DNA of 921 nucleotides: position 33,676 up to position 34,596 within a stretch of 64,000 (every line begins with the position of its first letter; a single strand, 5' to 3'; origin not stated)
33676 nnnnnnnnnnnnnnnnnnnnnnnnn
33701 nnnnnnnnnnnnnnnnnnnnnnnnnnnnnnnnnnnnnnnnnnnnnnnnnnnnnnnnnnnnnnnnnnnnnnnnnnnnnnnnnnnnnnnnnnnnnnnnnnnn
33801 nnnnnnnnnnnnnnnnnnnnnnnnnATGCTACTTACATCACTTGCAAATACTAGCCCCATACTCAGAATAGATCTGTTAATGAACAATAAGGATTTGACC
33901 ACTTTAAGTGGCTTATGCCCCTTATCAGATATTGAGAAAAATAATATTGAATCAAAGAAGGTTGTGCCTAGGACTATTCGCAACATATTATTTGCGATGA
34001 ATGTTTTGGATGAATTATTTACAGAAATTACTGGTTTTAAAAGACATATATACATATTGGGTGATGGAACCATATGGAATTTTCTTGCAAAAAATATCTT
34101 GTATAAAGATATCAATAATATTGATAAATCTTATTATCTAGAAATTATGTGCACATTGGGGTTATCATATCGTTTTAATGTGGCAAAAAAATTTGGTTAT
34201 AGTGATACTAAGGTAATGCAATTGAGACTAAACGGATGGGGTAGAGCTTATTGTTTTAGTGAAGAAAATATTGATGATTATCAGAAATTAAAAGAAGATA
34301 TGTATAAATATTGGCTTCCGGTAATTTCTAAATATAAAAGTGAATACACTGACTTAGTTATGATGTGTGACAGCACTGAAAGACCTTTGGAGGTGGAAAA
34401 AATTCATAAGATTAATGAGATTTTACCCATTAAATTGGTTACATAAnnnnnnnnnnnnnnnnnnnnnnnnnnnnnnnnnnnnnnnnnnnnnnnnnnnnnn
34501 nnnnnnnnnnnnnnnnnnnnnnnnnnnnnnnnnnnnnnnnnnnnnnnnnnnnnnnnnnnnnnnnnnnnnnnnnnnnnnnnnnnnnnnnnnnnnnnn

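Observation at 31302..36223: Mobile 7-gene cassette: Udk-like kinase, PurM-like, HisG-like, unknown protein, SDR, HAD phosphatase and Nudix, a candidate pathway for a modified purine nucleoside or nucleotide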

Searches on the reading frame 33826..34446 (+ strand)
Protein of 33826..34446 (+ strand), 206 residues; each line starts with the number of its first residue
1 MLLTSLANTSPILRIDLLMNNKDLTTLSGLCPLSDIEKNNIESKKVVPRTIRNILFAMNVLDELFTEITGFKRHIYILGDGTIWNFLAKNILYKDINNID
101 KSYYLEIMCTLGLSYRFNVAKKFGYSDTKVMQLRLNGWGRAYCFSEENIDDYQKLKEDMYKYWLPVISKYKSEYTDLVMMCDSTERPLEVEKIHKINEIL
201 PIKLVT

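Call 3: search_protein_families(library=pfam, proteins=[window:33826-34446:+], max_evalue=0.1)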
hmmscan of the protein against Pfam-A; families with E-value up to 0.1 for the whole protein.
window:33826-34446:+ (206 aa): 0 families

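Call 4: search_protein_families(library=ncbifam, proteins=[window:33826-34446:+], max_evalue=0.1)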
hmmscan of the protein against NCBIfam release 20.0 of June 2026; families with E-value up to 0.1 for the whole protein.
window:33826-34446:+ (206 aa): 0 families

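Call 12: search_solved_structures(query=window:33826-34446:+, max_evalue=10)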
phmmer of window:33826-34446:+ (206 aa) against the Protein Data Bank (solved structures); distinct sequences matched with E-value up to 10: 0.

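Call 13: find_homologous_proteins(query=window:33826-34446:+, max_evalue=0.001)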
Query window:33826-34446:+ (206 aa): 28 proteins with E <= 0.001 among 113 candidates.
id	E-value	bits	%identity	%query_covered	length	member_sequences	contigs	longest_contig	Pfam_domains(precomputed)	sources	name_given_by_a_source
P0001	5.9e-122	423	100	91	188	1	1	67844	-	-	-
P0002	7.6e-105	367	80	100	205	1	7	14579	-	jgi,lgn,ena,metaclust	metaclust:\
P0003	1.0e-103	363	79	100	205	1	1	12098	-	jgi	jgi:hypothetical protein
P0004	1.5e-99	350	74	100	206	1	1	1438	-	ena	-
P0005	2.0e-93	330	72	100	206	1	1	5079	-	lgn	-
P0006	1.1e-92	327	72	98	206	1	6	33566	-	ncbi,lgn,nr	ncbi:hypothetical protein IT413_06305 [Candidatus Peregrinibacteria bacterium]|nr:hypothetical prote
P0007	1.6e-89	317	68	99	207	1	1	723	-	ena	-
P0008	2.4e-85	303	67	98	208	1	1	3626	-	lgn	-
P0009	8.5e-81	288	64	98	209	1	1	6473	-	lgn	-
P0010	1.2e-76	275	63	98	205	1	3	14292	-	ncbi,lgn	-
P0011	1.2e-72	262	60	98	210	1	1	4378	-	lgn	-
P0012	1.1e-69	252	56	98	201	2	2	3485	-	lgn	-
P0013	5.2e-60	221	74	65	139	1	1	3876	-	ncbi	-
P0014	2.2e-35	140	53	66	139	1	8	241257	-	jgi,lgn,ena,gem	-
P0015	7.6e-28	116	35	100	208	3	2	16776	-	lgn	-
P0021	1.5e-23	102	34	98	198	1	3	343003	-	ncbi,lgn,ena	-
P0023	1.2e-22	99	37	87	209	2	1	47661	-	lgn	-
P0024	1.6e-21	95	37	85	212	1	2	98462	-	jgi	jgi:hypothetical protein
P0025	1.6e-21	95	33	99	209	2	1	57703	-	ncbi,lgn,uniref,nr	ncbi:hypothetical protein [Rhizobium rhizogenes]|uniref:hypothetical protein n=1 Tax=Rhizobium rhizo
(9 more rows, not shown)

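Call 15: find_encoding_contigs(protein=P0006, flank=8000, max_places=2)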
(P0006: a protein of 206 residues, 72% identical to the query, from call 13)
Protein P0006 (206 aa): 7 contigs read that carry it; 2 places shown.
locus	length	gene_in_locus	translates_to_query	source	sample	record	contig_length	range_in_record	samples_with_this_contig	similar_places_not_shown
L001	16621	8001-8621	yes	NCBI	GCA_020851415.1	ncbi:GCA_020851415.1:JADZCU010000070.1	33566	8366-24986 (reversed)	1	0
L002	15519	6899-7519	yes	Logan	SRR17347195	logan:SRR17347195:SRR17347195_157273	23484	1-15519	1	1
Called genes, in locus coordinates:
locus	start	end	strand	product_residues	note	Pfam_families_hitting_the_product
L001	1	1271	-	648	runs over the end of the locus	-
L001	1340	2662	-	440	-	-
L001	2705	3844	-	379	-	-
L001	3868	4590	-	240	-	-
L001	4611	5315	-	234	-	-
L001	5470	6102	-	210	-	PF00485:PRK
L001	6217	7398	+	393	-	PF00586:AIRS, PF02769:AIRS_C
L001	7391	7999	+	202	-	PF01634:HisG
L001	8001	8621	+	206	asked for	-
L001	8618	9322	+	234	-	PF00106:adh_short, PF08659:KR, PF13561:adh_short_C2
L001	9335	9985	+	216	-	PF00702:Hydrolase, PF12710:HAD, PF13419:HAD_2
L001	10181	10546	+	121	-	PF13599:Pentapeptide_4 (weak), PF13576:Pentapeptide_3 (faint)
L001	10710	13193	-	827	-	PF00133:tRNA-synt_1, PF01406:tRNA-synt_1e (faint), PF09334:tRNA-synt_1g, PF13603:tRNA-synt_1_2, PF00133:tRNA-synt_1, PF09334:tRNA-synt_1g, PF08264:Anticodon_1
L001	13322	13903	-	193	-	PF11750:DUF3307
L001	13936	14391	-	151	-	PF00027:cNMP_binding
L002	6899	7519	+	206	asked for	-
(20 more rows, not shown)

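Call 16: find_encoding_contigs(protein=P0025, flank=8000, max_places=2)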
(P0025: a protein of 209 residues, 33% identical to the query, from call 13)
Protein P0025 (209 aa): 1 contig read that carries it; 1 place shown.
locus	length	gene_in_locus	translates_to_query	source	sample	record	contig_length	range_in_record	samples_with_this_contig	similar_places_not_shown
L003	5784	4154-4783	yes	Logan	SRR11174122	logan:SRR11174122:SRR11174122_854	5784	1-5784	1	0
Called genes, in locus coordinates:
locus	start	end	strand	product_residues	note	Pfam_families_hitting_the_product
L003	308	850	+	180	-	PF01381:HTH_3, PF12844:HTH_19, PF13443:HTH_26 (weak), PF13560:HTH_31, PF02311:AraC_binding, PF07883:Cupin_2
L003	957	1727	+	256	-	PF07090:GATase1_like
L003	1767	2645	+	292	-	PF00795:CN_hydrolase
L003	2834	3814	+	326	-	PF01073:3Beta_HSD, PF01370:Epimerase, PF02719:Polysacc_synt_2, PF04321:RmlD_sub_bind, PF05368:NmrA (weak), PF16363:GDP_Man_Dehyd, PF07993:NAD_binding_4 (weak)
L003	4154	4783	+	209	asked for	-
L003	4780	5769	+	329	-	PF00274:Glycolytic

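Call 17: find_encoding_contigs(protein=P0021, flank=8000, max_places=2)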
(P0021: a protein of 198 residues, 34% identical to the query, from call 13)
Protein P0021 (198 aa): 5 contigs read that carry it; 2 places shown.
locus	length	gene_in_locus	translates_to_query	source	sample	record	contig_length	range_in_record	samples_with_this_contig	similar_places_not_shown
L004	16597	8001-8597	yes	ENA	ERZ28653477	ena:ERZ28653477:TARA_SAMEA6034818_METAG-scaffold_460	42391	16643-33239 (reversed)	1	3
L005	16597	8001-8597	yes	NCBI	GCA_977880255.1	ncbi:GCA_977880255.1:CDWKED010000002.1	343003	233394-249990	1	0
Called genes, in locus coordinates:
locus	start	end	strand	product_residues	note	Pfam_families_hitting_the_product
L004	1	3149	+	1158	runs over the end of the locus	PF00932:LTD, PF21274:Rng_hyd_C (faint), PF00932:LTD, PF22352:K319L-like_PKD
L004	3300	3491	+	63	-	-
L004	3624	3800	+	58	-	-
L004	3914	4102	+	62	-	-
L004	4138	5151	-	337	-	PF14907:NTP_transf_5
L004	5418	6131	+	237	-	PF00106:adh_short, PF08659:KR, PF13561:adh_short_C2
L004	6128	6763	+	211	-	PF01634:HisG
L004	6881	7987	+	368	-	PF00586:AIRS, PF02769:AIRS_C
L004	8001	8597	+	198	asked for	-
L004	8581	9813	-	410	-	PF13439:Glyco_transf_4, PF13579:Glyco_trans_4_4, PF00534:Glycos_transf_1, PF13692:Glyco_trans_1_4, PF13524:Glyco_trans_1_2 (weak)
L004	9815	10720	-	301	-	-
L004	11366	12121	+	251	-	PF01507:PAPS_reduct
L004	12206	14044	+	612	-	PF03460:NIR_SIR_ferr, PF01077:NIR_SIR, PF03460:NIR_SIR_ferr (weak)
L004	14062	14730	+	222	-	PF13241:NAD_binding_7, PF14824:Sirohm_synth_M (weak), PF10414:CysG_dimeriser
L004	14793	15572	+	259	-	PF00590:TP_methylase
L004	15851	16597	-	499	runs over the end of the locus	PF00392:GntR, PF00155:Aminotran_1_2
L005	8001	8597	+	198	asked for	-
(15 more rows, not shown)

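Call 19: find_encoding_contigs(protein=P0024, flank=8000, max_places=1)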
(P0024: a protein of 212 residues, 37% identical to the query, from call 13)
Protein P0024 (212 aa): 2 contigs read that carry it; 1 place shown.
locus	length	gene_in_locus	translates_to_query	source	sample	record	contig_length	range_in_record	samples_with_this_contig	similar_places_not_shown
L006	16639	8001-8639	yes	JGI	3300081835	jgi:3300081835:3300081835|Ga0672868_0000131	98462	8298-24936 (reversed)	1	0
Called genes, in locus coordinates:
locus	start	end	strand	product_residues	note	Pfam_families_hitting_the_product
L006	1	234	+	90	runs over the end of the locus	-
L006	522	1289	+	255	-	PF07090:GATase1_like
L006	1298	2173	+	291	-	PF00795:CN_hydrolase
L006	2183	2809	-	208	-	PF13560:HTH_31, PF01381:HTH_3, PF12844:HTH_19, PF13443:HTH_26 (weak), PF02311:AraC_binding (weak), PF07883:Cupin_2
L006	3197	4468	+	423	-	PF04389:Peptidase_M28, PF01546:Peptidase_M20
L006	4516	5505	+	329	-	PF09084:NMT1, PF12974:Phosphonate-bd (weak)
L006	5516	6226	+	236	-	PF00557:Peptidase_M24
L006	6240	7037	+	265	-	PF00005:ABC_tran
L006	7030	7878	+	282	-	PF00528:BPD_transp_1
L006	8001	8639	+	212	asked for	-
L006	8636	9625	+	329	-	PF00274:Glycolytic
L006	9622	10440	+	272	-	PF13292:DXP_synthase_N (faint), PF00456:Transketolase_N, PF09364:XFP_N (weak)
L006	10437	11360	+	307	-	PF02779:Transket_pyr, PF02780:Transketolase_C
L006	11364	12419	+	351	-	PF00586:AIRS, PF02769:AIRS_C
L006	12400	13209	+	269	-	PF00459:Inositol_P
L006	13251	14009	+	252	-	PF01634:HisG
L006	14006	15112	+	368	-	-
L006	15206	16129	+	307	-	PF00535:Glycos_transf_2, PF13641:Glyco_tranf_2_3 (weak), PF10111:Glyco_tranf_2_2, PF02709:Glyco_transf_7C (weak)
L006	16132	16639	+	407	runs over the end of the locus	PF07690:MFS_1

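Call 20: find_encoding_contigs(protein=P0014, flank=8000, max_places=1)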
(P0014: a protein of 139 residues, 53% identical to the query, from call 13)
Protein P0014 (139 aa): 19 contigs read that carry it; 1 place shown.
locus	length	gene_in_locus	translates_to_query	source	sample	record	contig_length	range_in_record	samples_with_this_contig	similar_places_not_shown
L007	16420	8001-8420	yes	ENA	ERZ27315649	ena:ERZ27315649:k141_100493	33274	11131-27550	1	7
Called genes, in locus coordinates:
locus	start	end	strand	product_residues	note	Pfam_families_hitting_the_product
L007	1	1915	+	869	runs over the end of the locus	PF02861:Clp_N, PF23569:NBD_SMAX1 (weak), PF00004:AAA, PF17871:AAA_lid_9, PF00004:AAA, PF07724:AAA_2, PF07728:AAA_5, PF10431:ClpB_D2-small, +9 more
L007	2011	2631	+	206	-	PF12666:PrgI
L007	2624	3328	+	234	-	PF26593:TraC-like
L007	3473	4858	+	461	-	PF23459:S1_RRP5 (faint), PF24685:OB_RRP5_4th (faint), PF00575:S1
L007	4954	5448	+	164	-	-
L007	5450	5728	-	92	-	PF18910:DUF5665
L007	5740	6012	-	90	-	-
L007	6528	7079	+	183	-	PF00300:His_Phos_1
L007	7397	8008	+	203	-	PF01634:HisG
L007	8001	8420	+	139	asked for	-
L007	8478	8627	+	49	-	-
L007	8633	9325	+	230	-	PF00702:Hydrolase, PF13419:HAD_2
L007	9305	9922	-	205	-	PF00485:PRK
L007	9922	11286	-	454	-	PF00171:Aldedh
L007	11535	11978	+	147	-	PF00583:Acetyltransf_1, PF13673:Acetyltransf_10, PF13508:Acetyltransf_7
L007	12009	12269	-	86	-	PF05016:ParE_toxin (weak), PF06769:YoeB_toxin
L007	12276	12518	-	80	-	PF02604:PhdYeFM_antitox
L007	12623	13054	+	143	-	PF00583:Acetyltransf_1, PF13420:Acetyltransf_4 (weak), PF13673:Acetyltransf_10, PF13508:Acetyltransf_7, PF14542:Acetyltransf_CG (weak), PF08445:FR47 (weak)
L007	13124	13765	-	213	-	PF02861:Clp_N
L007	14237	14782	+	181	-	-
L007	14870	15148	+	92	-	-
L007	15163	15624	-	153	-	-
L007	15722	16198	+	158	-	PF00375:SDF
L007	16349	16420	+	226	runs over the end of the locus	PF00375:SDF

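Call 21: find_encoding_contigs(protein=P0023, flank=8000, max_places=1)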
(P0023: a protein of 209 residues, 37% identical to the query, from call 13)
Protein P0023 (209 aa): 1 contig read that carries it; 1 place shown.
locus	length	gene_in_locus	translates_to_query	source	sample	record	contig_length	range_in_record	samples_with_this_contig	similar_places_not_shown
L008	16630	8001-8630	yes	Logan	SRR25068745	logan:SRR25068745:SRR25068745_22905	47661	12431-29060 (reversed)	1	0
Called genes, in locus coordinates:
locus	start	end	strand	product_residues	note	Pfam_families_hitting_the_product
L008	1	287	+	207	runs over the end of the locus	PF00565:SNase (faint)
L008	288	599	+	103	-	-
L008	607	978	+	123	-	-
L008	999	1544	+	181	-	-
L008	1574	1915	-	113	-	PF01381:HTH_3 (weak), PF13443:HTH_26 (weak)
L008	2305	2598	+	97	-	-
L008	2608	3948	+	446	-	PF27227:Endonuc-like_C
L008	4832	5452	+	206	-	PF12844:HTH_19 (weak), PF13560:HTH_31, PF01381:HTH_3, PF13443:HTH_26 (weak), PF02311:AraC_binding (weak), PF07883:Cupin_2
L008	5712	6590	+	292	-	PF00795:CN_hydrolase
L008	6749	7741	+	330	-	PF01073:3Beta_HSD, PF01370:Epimerase, PF02719:Polysacc_synt_2, PF04321:RmlD_sub_bind, PF05368:NmrA, PF13460:NAD_binding_10 (weak), PF16363:GDP_Man_Dehyd, PF07993:NAD_binding_4 (weak)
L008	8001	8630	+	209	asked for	-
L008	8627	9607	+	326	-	PF00274:Glycolytic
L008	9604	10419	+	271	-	PF00456:Transketolase_N, PF09364:XFP_N (weak)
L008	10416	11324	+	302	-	PF02779:Transket_pyr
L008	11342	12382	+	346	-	PF00586:AIRS, PF02769:AIRS_C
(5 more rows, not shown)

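Call 25: search_dna_similar(query=P0025, collection=plasmids, mode=protein, max_rows=15)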
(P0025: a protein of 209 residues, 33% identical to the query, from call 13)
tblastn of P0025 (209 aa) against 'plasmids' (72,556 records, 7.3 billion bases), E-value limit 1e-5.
Records with a match: 6; places in all: 6; records where one place covers at least 80% of the query: 0.
Best place of each record, by identity: <60% 6.
By first word of the organism name: Streptomyces 4; Leptospira 2.
By predicted mobility (MOB-suite, as given by PLSDB): mobilizable 3; non-mobilizable 3.
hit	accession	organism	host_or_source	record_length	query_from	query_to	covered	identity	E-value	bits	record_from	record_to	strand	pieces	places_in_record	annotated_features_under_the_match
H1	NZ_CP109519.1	Streptomyces anulatus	-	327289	62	208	70%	26.6%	3e-7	57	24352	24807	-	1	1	hypothetical protein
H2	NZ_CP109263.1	Streptomyces anulatus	-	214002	62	208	70%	26.6%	5e-7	57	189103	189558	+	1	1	hypothetical protein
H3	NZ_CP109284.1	Streptomyces anulatus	-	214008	62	208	70%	26.6%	5e-7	57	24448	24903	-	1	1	hypothetical protein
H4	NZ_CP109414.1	Streptomyces anulatus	-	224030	62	208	70%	26.6%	1e-6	56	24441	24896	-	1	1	hypothetical protein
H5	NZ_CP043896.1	Leptospira interrogans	Homo sapiens,cell culture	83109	84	209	60%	28.7%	7e-8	59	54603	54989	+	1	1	hypothetical protein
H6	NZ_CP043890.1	Leptospira interrogans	Homo sapiens,cell culture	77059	84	209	60%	28.7%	8e-8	59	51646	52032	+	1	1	hypothetical protein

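Call 26: predict_structure(alignment_id=A2)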
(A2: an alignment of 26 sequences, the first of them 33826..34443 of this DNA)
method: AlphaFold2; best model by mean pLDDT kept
length: 206 residues; sequences in the alignment: 26
mean_pLDDT: 89.0   pTM: 0.87
mean pLDDT of the five models: 89.0, 89.0, 87.5, 85.9, 84.6
residues with pLDDT >= 90: 140; 70-90: 52; 50-70: 12; < 50: 2
segments of 3 or more residues with pLDDT < 50: none
pLDDT, mean of each block of 10 residues (from residue 1): 72 89 73 73 82 97 94 91 93 76 91 93 85 95 95 98 97 97 94 95 94
secondary structure, 60 per line:
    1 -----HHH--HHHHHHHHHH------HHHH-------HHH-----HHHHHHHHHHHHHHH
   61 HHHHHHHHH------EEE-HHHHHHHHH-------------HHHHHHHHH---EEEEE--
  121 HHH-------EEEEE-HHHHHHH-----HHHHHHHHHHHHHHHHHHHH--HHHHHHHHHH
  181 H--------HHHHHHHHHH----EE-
elements in order: H11-20 H27-30 H46-69 E76-78 H80-88 H102-110 E114-118 E131-135 H137-143 H149-168 H171-181 H190-199

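Call 28: get_annotated_region(hit=H1, flank=9000)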
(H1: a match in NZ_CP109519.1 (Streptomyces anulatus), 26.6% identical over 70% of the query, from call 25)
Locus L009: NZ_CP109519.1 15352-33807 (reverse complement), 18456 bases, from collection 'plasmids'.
description: Streptomyces anulatus strain NBC_01417 plasmid unnamed1, complete sequence
organism: Streptomyces anulatus (NCBI taxid 1892)
taxonomy: Bacteria; Actinomycetota; Actinomycetes; Kitasatosporales; Streptomycetaceae; Streptomyces; Streptomyces anulatus
host: -; source: -; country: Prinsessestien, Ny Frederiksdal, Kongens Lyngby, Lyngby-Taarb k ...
typing (MOB-suite, as given by PLSDB): mobilizable; relaxase MOBF
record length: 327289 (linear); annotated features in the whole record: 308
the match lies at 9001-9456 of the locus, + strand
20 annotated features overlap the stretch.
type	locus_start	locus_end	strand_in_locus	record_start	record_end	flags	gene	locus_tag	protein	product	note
CDS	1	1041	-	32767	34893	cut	-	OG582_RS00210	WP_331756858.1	XRE family transcriptional regulator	-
CDS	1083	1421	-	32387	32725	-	-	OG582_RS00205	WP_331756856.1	helix-turn-helix transcriptional regulator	-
CDS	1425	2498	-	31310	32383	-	-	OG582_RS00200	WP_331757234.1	tyrosine-type recombinase/integrase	GO:0015074 - DNA integration [Evidence IEA]; GO:0006310 - DNA recombination [Evidence IEA]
CDS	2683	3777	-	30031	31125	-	-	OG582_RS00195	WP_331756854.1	PhlD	-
CDS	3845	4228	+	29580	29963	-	-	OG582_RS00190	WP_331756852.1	hypothetical protein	-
CDS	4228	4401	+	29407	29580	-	-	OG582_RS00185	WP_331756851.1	hypothetical protein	-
CDS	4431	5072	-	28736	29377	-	-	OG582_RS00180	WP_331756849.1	RNase adapter RapZ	-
CDS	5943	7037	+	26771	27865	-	-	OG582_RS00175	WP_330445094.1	AIR synthase-related protein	-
CDS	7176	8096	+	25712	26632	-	-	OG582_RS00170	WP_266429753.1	MazG nucleotide pyrophosphohydrolase domain-containing protein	-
CDS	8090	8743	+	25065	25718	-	-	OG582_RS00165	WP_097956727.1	hypothetical protein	-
CDS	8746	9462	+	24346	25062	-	-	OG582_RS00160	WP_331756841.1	hypothetical protein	-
CDS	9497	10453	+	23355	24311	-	-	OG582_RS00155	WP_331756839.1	aldo/keto reductase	-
CDS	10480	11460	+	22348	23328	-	-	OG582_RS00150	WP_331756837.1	aminoglycoside phosphotransferase family protein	GO:0016310 - phosphorylation [Evidence IEA]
CDS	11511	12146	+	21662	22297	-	-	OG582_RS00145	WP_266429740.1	HAD-IB family phosphatase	GO:0008152 - metabolic process [Evidence IEA]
CDS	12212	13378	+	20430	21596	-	-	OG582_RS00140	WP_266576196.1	nucleotide pyrophosphatase/phosphodiesterase family protein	-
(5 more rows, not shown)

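Call 29: get_annotated_region(hit=H5, flank=8000)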
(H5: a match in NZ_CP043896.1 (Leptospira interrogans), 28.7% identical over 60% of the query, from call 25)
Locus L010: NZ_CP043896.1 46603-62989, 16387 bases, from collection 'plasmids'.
description: Leptospira interrogans serovar Bataviae strain 1489 plasmid p3, complete sequence
organism: Leptospira interrogans (NCBI taxid 312175)
taxonomy: Bacteria; Spirochaetota; Spirochaetia; Leptospirales; Leptospiraceae; Leptospira; Leptospira interrogans
host: -; source: Homo sapiens,cell culture; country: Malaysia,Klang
typing (MOB-suite, as given by PLSDB): non-mobilizable; replicon rep_cluster_216
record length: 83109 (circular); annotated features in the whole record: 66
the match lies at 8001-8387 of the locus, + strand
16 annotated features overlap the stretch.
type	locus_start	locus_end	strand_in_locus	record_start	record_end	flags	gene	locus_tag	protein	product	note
CDS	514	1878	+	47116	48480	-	-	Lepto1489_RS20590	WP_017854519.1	MATE family efflux transporter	GO:0055085 - transmembrane transport [Evidence IEA]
CDS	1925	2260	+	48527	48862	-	-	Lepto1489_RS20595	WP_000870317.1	MazG nucleotide pyrophosphohydrolase domain-containing protein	-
CDS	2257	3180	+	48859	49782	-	-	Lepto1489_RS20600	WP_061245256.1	hypothetical protein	-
CDS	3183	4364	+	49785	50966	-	-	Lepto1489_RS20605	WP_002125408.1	glycosyltransferase family 4 protein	-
CDS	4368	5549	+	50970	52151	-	-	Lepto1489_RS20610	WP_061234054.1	AIR synthase related protein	-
CDS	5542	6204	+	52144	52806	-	hisG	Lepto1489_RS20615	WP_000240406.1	ATP phosphoribosyltransferase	GO:0000105 - histidine biosynthetic process [Evidence IEA]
CDS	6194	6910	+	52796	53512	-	-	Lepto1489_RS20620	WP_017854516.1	SDR family oxidoreductase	-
CDS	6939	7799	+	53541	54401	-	-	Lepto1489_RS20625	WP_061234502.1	glycosyl transferase family 8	-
CDS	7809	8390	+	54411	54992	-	-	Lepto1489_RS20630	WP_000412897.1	hypothetical protein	-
CDS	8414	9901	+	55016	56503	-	-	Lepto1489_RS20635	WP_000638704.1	GMC family oxidoreductase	-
CDS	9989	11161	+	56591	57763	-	-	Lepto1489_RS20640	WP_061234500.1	acyl-CoA dehydrogenase family protein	-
CDS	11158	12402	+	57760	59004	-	-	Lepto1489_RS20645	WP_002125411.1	aminotransferase class III-fold pyridoxal phosphate-dependent enzyme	-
CDS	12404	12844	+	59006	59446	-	-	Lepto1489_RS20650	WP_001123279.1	SRPBCC family protein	-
CDS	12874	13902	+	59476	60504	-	-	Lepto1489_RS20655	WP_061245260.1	hypothetical protein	-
CDS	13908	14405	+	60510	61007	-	-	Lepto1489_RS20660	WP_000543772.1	hypothetical protein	-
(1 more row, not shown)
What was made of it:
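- Related clusters carry MFS or MATE exporters and glycosyltransferases, which points to a secreted small molecule (calls 19, 21, 29).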

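Call 30: fold_search(model_id=the predicted structure, library=pdb)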
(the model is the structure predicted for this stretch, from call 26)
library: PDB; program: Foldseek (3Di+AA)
matches with E <= 10: 83; with E <= 0.001: 0
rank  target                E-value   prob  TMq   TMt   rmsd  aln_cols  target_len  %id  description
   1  9p8w                  3.5e-01  0.08  0.15  0.09  22.8       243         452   12  Anti-phage dGTPase from Shewanella putrefaciens CN-32 (released 2025-07-30)
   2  6fi9_A                1.1e+00  0.30  0.27  0.37  12.3       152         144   15  Crystal Structure of a zinc-responsive MarR family member, Lactococcus lactis ZitR (released 2019-02-20)
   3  9fnz_B3               1.4e+00  0.06  0.18  0.14  17.0       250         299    7  PF30S-PF30S dimer mediated by aRDF from P. furiosus (Structure II) (released 2025-01-15)
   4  5aip_A                1.5e+00  0.15  0.24  0.32  12.7       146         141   14  Crystal structure of NadR in complex with 4-hydroxyphenylacetate (released 2016-03-02)
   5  8ylm_A                1.9e+00  0.11  0.21  0.26  12.6       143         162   12  Crystal structure of Deinococcus radiodurans HucR in complex with uric acid (released 2024-11-13)
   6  2nnn_C                2.1e+00  0.15  0.25  0.36   9.4       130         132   12  Crystal structure of probable transcriptional regulator from Pseudomonas aeruginosa (released 2006-11-21)
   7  8xks_G                2.1e+00  0.06  0.19  0.08  17.7       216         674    9  The cryo-EM structure of Orf2971-FtsHi motor complex (released 2024-12-04)
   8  2arh_C                2.3e+00  0.04  0.14  0.15  14.3       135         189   12  Crystal Structure of a Protein of Unknown Function AQ1966 from Aquifex aeolicus VF5 (released 2005-10-04)
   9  7kfs                  2.8e+00  0.13  0.25  0.34   9.1       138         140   11  Crystal structure of the MarR family transcriptional regulator from Variovorax paradoxus bound to Benzoic Acid (released 2021-11-10)
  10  6xb8_A                2.8e+00  0.07  0.18  0.18  11.8       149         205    8  Adeno-Associated Virus Origin Binding Domain in complex with ssDNA (released 2020-12-09)
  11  6u62_C                2.8e+00  0.02  0.11  0.10  14.7       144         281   12  Raptor-Rag-Ragulator complex (released 2019-10-30)
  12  5bu2_D                2.9e+00  0.03  0.17  0.13  17.6       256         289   10  Structure of the C-terminal domain of lpg1496 from Legionella pneumophila in complex with nucleotide (released 2015-08-26)
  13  7kjl                  3.1e+00  0.13  0.25  0.36  10.5       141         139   12  Crystal structure of the MarR family transcriptional regulator from Variovorax paradoxus bound to Salicylic acid (released 2021-12-01)
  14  7kfq                  3.2e+00  0.12  0.25  0.34  10.0       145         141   12  Crystal structure of the MarR family transcriptional regulator from Variovorax paradoxus bound to 1H-Indole-3-Carboxylic (released 2021-11-10)
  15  3zpl_E                3.2e+00  0.11  0.24  0.29   7.8       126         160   14  Crystal structure of Sco3205, a MarR family transcriptional regulator from Streptomyces coelicolor, in complex with DN (released 2013-07-17)
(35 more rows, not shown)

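Call 31: find_related_loci(query=A2, collection=genome_contigs, flank=10000)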
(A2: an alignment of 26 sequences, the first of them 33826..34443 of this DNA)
Query A2 (206 aa) in genome_contigs; peptide patterns used: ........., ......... (x = any residue, [..] = any of these).
16 stretches matched a pattern; 5 encode a relative of the query (tblastn E <= 1e-3); 5 distinct loci.
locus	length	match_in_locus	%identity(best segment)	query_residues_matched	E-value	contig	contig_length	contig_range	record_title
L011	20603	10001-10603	72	6-206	2e-99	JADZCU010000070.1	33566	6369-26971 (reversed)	MAG: Candidatus Peregrinibacteria bacterium isolate SJ737 c_000001310219, whole genome shotgun sequence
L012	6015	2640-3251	63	5-206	6e-84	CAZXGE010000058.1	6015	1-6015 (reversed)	MAG TPA_asm: uncultured Candidatus Peribacteria bacterium isolate SRP286056_co2_605 genome assembly, contig: NODE_22728_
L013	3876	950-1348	74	74-206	4e-65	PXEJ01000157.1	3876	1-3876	MAG: Cyanobacteria bacterium T3Sed10_376R1m T3-Sed10-C70569, whole genome shotgun sequence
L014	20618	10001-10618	36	4-206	4e-37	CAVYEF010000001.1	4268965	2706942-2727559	MAG: uncultured Alphaproteobacteria bacterium isolate MFD01213.bin.1.162 genome assembly, contig: contig_1158, whole gen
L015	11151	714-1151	39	60-206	1e-28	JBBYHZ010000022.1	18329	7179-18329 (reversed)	Dryocola clanedunensis strain KV18 NODE_22_length_18329_cov_139.164585, whole genome shotgun sequence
